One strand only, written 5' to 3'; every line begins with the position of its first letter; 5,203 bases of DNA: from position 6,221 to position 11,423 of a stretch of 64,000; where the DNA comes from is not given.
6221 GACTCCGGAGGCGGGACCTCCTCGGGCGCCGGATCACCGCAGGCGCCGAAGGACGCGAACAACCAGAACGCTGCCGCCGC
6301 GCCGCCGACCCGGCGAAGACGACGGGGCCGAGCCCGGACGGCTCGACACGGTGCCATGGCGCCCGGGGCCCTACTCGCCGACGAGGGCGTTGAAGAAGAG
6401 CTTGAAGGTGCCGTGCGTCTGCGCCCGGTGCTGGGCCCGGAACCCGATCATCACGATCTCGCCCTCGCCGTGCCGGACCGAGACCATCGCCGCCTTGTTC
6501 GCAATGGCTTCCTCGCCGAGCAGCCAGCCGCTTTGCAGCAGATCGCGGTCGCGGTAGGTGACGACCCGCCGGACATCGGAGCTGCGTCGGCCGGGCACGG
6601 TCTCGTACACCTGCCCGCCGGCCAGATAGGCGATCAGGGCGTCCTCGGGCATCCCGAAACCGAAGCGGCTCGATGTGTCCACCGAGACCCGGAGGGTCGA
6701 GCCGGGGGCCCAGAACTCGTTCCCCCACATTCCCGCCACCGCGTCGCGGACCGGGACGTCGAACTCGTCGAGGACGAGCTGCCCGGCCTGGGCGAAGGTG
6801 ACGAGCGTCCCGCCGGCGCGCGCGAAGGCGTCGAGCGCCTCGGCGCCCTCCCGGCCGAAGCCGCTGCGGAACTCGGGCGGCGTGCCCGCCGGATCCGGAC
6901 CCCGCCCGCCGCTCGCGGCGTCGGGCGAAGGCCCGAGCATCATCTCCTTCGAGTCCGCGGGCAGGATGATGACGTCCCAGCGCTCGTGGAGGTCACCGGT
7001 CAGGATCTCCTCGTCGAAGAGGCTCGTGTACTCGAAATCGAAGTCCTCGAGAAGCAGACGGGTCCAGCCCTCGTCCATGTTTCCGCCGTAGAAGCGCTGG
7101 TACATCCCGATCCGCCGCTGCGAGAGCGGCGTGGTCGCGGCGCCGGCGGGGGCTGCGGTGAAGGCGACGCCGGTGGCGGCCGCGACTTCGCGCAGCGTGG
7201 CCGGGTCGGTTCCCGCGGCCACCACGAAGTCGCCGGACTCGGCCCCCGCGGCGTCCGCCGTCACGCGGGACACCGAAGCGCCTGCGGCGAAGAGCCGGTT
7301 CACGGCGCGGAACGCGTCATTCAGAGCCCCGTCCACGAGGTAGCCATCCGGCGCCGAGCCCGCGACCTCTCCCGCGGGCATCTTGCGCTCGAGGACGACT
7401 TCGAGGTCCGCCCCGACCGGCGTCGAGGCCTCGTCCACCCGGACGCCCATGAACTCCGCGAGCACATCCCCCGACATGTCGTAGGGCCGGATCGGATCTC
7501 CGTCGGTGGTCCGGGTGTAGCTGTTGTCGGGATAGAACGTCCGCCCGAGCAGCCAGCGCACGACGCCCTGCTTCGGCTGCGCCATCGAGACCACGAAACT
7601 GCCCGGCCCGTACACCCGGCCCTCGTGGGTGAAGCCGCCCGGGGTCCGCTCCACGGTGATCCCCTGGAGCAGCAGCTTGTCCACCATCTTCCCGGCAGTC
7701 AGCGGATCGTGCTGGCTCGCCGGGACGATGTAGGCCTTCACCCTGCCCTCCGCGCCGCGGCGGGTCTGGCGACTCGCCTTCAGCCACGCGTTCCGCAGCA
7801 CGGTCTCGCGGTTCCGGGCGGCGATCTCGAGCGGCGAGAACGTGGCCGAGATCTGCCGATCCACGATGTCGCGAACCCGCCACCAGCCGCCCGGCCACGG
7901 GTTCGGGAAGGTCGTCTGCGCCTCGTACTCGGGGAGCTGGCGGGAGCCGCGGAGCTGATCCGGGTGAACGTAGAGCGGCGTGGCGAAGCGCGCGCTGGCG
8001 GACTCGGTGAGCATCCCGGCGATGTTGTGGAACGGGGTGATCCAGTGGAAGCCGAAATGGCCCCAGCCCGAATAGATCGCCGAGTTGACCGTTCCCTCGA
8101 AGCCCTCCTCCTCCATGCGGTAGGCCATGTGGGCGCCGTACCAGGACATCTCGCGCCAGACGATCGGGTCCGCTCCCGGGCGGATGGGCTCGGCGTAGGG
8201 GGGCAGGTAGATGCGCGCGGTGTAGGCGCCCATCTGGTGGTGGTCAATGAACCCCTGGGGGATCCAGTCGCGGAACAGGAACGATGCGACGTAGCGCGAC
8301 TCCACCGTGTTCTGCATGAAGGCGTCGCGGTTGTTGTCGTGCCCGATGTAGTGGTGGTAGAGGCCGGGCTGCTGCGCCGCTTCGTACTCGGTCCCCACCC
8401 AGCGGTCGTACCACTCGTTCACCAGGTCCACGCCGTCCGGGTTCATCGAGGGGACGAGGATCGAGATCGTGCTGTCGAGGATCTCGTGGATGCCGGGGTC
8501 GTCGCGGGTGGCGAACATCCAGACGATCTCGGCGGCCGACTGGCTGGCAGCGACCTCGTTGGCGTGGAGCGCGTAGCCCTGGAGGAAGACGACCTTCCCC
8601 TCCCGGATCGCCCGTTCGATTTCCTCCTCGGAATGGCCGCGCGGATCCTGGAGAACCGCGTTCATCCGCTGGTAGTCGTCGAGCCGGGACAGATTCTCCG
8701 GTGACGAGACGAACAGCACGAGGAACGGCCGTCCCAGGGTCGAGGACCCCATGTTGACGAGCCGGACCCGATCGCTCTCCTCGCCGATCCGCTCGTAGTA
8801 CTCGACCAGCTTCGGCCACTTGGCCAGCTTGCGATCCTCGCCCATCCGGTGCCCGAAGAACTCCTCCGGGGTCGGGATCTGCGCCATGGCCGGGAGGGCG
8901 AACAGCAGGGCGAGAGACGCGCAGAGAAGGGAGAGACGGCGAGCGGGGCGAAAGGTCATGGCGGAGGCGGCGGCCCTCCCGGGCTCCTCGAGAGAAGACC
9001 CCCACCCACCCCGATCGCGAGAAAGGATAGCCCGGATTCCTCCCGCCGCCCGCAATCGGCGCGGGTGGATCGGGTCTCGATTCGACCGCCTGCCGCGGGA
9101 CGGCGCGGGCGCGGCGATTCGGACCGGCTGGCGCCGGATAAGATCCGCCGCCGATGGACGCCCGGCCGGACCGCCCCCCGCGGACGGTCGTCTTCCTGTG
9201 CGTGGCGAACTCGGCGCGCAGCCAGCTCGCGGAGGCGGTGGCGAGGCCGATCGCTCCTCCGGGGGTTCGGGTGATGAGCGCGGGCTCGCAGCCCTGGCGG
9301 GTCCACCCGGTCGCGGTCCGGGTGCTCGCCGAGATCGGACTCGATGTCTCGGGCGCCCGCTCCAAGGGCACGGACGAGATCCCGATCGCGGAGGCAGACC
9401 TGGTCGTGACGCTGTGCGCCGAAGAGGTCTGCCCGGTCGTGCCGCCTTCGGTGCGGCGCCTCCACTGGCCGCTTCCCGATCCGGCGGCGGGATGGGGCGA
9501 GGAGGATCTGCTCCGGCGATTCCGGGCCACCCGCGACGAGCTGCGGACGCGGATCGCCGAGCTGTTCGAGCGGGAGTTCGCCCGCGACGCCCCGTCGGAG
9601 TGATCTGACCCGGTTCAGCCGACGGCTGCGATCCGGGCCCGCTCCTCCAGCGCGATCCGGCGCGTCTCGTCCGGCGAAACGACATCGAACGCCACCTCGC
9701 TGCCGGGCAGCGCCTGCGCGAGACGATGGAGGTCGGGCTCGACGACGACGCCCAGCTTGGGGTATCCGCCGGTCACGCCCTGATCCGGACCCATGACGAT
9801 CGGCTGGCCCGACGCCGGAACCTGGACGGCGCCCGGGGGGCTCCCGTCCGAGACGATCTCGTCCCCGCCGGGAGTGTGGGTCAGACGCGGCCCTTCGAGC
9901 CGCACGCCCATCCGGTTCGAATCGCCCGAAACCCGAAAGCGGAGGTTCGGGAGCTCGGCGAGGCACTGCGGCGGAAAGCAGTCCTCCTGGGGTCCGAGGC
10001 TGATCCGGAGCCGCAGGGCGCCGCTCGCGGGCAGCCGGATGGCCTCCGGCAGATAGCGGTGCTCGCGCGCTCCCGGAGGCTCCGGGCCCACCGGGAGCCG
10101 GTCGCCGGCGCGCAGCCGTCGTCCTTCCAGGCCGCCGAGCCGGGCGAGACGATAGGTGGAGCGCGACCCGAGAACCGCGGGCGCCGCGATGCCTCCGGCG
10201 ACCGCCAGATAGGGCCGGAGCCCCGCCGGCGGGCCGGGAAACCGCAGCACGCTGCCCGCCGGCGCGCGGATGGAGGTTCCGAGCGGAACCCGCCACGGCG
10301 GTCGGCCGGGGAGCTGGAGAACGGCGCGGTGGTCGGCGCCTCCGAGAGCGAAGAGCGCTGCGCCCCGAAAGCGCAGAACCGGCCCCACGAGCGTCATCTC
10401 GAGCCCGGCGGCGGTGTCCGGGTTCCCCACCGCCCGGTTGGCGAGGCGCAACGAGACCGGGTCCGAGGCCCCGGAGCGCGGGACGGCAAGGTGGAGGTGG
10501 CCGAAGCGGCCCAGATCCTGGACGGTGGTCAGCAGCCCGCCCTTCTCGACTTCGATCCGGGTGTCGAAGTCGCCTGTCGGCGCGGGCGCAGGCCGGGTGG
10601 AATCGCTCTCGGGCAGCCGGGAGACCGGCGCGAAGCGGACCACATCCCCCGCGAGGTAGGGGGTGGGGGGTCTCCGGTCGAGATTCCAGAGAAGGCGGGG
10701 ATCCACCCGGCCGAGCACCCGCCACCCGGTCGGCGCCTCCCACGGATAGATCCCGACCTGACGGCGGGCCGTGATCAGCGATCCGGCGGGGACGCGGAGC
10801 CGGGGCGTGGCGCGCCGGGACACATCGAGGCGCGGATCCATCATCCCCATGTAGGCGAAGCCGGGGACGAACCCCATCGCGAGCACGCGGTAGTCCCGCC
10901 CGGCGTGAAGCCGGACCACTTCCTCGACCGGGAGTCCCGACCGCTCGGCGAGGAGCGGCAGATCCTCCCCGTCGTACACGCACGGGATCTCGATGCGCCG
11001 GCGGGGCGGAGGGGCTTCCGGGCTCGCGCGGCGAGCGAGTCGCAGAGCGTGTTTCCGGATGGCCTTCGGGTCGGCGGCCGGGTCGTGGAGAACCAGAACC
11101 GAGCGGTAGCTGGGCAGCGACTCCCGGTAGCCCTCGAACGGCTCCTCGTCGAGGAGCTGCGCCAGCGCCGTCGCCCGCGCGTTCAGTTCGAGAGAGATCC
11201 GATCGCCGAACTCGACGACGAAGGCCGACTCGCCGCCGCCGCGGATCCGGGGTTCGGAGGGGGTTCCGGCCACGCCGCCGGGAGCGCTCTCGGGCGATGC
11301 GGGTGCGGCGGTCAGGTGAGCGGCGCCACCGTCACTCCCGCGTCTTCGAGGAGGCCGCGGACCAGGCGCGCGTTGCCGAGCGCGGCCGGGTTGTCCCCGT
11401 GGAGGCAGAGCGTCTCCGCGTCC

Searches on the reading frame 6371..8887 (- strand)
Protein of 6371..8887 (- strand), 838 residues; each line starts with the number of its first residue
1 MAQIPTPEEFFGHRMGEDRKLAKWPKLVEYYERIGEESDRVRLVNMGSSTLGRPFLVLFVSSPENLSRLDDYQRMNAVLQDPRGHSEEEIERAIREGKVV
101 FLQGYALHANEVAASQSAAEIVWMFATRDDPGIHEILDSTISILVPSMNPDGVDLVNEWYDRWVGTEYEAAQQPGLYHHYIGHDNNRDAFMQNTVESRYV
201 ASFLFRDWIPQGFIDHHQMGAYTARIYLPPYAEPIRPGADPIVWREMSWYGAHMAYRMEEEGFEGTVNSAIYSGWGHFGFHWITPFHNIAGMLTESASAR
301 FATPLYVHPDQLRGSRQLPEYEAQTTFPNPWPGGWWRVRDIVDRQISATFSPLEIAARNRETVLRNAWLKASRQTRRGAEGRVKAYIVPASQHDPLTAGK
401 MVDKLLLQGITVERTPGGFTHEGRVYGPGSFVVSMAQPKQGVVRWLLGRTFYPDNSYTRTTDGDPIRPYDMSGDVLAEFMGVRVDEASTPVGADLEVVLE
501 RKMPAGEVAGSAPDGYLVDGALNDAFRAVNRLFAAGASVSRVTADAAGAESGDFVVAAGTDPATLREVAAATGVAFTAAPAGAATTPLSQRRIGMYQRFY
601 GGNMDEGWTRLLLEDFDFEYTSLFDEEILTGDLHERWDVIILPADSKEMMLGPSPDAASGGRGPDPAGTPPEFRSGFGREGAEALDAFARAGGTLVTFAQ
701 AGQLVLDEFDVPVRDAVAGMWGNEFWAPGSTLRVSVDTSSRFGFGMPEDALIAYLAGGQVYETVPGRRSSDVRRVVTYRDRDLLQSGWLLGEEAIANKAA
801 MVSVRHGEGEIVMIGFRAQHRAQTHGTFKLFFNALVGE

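Call 60: search_protein_families(library=pfam, proteins=[window:6371-8887:-], max_evalue=0.00001)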
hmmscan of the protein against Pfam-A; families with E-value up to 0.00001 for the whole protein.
window:6371-8887:- (838 aa): 1 family
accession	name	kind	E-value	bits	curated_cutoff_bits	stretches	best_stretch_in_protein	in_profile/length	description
PF00246.29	Peptidase_M14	-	2e-17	64.2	21.6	1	34-191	8-134/286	Zinc carboxypeptidase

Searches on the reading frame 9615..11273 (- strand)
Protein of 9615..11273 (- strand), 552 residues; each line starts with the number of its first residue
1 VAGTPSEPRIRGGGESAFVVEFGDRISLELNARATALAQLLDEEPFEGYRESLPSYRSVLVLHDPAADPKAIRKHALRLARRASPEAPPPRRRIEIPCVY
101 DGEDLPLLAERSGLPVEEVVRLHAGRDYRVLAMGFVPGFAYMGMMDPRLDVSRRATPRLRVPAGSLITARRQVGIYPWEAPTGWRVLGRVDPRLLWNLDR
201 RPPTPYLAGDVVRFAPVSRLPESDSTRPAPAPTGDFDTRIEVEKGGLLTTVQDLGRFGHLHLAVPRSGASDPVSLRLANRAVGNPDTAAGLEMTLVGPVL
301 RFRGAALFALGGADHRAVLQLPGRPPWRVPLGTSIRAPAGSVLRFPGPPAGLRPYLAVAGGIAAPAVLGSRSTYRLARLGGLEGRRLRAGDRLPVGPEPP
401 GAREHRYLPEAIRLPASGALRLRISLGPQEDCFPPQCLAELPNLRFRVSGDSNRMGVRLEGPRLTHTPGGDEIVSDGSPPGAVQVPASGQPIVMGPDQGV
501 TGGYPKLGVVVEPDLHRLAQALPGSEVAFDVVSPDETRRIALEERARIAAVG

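Call 60: search_protein_families(library=pfam, proteins=[window:9615-11273:-], max_evalue=0.00001)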
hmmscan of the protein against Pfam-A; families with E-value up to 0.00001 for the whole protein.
window:9615-11273:- (552 aa): 2 families
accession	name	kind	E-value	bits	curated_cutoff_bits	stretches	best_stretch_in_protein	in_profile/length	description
PF02626.20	CT_A_B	-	6.4e-83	278.8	25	1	263-530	2-260/261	Carboxyltransferase domain, subdomain A and B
PF02682.21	CT_C_D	-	6.4e-56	189.7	22.1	1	9-204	2-200/202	Carboxyltransferase domain, subdomain C and D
